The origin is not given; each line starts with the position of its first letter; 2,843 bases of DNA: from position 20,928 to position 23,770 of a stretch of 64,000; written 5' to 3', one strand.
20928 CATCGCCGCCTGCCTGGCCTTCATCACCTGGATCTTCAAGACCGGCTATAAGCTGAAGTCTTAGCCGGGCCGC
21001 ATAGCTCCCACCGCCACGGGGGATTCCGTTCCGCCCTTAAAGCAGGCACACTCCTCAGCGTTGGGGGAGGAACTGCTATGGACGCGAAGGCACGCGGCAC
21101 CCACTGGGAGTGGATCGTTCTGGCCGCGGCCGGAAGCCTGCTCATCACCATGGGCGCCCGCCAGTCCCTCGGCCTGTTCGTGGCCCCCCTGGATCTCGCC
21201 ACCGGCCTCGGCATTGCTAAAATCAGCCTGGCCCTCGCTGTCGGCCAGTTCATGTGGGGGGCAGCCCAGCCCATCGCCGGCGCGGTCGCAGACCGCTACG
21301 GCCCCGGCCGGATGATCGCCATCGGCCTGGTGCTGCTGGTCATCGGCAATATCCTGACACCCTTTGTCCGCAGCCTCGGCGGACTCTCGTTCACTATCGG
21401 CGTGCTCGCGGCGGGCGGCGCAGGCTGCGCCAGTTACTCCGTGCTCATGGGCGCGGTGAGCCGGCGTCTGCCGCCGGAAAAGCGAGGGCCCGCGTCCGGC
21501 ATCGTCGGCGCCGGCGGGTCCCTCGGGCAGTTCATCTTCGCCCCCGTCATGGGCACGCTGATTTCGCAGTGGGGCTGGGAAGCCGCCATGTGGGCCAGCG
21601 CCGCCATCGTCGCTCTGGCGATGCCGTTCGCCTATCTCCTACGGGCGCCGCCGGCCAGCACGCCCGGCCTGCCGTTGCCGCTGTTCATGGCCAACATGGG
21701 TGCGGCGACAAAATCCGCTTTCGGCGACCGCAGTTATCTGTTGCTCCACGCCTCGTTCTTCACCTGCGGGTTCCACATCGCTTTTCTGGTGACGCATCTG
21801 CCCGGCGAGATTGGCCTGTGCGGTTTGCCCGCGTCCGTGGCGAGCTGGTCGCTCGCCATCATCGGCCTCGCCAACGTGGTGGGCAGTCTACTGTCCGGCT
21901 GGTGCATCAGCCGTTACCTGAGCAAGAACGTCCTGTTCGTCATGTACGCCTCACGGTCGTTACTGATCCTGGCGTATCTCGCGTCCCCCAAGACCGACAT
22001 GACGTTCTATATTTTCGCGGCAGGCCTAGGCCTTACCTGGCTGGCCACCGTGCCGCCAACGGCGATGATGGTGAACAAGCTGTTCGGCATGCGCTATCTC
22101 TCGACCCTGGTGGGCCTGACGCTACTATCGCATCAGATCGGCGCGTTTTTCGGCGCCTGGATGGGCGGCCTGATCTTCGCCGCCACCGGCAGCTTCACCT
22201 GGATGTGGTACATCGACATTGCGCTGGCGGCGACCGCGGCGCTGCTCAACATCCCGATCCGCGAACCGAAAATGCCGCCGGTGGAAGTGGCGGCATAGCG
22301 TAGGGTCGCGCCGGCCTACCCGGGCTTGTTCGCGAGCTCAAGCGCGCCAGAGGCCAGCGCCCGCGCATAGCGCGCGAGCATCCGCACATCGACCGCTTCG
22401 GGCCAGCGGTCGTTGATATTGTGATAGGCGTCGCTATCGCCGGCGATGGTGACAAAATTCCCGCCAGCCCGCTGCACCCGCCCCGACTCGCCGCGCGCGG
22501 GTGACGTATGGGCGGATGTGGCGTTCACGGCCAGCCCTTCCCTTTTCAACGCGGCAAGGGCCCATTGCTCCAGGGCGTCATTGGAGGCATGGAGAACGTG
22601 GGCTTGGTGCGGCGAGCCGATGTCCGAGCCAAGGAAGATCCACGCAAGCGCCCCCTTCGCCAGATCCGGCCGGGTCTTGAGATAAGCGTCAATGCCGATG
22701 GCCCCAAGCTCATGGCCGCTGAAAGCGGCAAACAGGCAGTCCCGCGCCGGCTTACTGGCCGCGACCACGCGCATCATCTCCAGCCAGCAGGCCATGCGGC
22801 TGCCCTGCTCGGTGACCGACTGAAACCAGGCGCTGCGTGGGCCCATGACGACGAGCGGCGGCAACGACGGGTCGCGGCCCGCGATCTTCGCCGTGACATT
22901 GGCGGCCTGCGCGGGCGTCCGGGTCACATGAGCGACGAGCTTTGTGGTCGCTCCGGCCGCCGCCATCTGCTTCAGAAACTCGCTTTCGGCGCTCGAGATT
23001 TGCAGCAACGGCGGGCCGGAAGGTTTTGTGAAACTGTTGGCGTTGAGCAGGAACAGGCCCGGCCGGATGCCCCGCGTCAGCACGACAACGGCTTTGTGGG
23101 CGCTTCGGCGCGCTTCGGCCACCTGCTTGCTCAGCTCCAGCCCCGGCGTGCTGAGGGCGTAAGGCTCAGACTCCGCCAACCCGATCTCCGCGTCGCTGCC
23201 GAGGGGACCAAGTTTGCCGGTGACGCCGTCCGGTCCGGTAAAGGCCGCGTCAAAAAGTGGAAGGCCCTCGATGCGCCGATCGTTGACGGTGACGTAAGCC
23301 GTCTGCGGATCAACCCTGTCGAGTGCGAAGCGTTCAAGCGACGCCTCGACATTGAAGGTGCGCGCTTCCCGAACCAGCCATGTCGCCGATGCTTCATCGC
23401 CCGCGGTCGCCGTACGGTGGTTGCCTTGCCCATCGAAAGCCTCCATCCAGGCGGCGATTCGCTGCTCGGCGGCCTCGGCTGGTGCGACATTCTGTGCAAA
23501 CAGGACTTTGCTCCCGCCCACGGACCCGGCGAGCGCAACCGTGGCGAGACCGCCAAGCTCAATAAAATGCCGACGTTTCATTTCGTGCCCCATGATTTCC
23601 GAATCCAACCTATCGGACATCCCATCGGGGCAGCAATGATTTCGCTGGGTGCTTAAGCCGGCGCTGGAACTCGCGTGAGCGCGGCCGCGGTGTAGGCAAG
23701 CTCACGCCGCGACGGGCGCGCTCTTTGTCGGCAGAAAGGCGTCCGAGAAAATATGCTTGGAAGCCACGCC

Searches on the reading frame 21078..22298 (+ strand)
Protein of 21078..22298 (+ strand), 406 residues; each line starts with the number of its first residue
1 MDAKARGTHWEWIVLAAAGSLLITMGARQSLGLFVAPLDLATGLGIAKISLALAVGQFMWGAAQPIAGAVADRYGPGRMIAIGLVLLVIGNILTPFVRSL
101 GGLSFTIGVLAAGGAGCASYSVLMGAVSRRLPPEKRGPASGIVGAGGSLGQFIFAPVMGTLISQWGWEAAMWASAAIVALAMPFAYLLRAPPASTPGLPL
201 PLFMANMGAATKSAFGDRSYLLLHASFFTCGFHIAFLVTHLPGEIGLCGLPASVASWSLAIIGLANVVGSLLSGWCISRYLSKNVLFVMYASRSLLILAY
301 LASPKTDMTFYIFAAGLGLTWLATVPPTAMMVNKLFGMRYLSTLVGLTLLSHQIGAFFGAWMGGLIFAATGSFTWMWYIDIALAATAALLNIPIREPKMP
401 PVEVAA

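Call 3: search_protein_families(library=pfam, proteins=[window:21078-22298:+])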
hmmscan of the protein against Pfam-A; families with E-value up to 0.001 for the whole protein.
window:21078-22298:+ (406 aa): 1 family
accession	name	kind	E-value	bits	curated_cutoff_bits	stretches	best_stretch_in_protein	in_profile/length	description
PF07690.21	MFS_1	-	1.8e-39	136.1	33.4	2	20-360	4-347/347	Major Facilitator Superfamily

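Call 4: search_protein_families(library=ncbifam, proteins=[window:21078-22298:+])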
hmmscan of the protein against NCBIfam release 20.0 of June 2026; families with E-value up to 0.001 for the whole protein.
window:21078-22298:+ (406 aa): 14 families
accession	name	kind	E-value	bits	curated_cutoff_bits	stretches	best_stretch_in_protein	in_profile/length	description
NF049980.1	SfMCT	equivalog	2e-34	118.9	320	1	12-382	2-377/378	L-lactate MFS transporter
TIGR00890.1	2A0111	subfamily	5.8e-20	71.5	374.85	1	12-388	3-375/377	oxalate/formate antiport family MFS transporter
TIGR04259.1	oxa_formateAnti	equivalog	4.1e-17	62.1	335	1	12-392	2-389/405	oxalate/formate MFS antiporter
TIGR00880.1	2_A_01_02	superfamily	8.5e-11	42.1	131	1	52-182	6-131/141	multidrug resistance protein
NF038246.1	bile_salt_MFS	equivalog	1.7e-10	40.3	400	2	207-387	216-396/408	conjugated bile salt MFS transporter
TIGR00894.1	2A0114euk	subfamily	1.7e-08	33.5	626.45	1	66-186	95-215/465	Na(+)-dependent inorganic phosphate cotransporter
TIGR00893.1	2A0114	subfamily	2.5e-07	30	395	1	36-186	16-165/399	D-galactonate transporter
TIGR00895.1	2A0115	subfamily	3.2e-07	29.6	418.55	1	258-384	59-179/398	aromatic acid/H+ symport family MFS transporter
TIGR00881.1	2A0104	subfamily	1.1e-06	28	407.75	1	28-190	11-173/379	phosphoglycerate transporter protein PgtP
TIGR00892.1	2A0113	subfamily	1.2e-05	24.3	586.1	1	9-172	15-177/455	monocarboxylate transporter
NF033135.1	cmx_cmrA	equivalog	0.00011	21.4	400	1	53-390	47-372/374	Cmx/CmrA family chloramphenicol efflux MFS transporter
NF047787.1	PhglyTportPgtP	equivalog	0.00033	19.6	750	1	47-185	64-203/451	phosphoglycerate transporter PgtP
TIGR00886.1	2A0108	subfamily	0.00053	19.2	311.7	0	66-204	56-196/368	NarK family nitrate/nitrite MFS transporter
NF008586.0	PRK11551.1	equivalog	0.0007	18.7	410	1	29-389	32-390/406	3-(3-hydroxy-phenyl)propionate transporter MhpT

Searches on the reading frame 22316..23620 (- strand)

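Call 3: search_protein_families(library=pfam, proteins=[window:22316-23620:-])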
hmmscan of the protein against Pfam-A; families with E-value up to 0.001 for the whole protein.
window:22316-23620:- (434 aa): 1 family
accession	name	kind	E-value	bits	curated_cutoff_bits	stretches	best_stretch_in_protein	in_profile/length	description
PF04389.22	Peptidase_M28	-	0.00016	21.9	21.3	1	272-422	33-189/193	Peptidase family M28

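Call 4: search_protein_families(library=ncbifam, proteins=[window:22316-23620:-])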
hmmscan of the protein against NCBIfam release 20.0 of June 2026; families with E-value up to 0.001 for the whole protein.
window:22316-23620:- (434 aa): 0 families
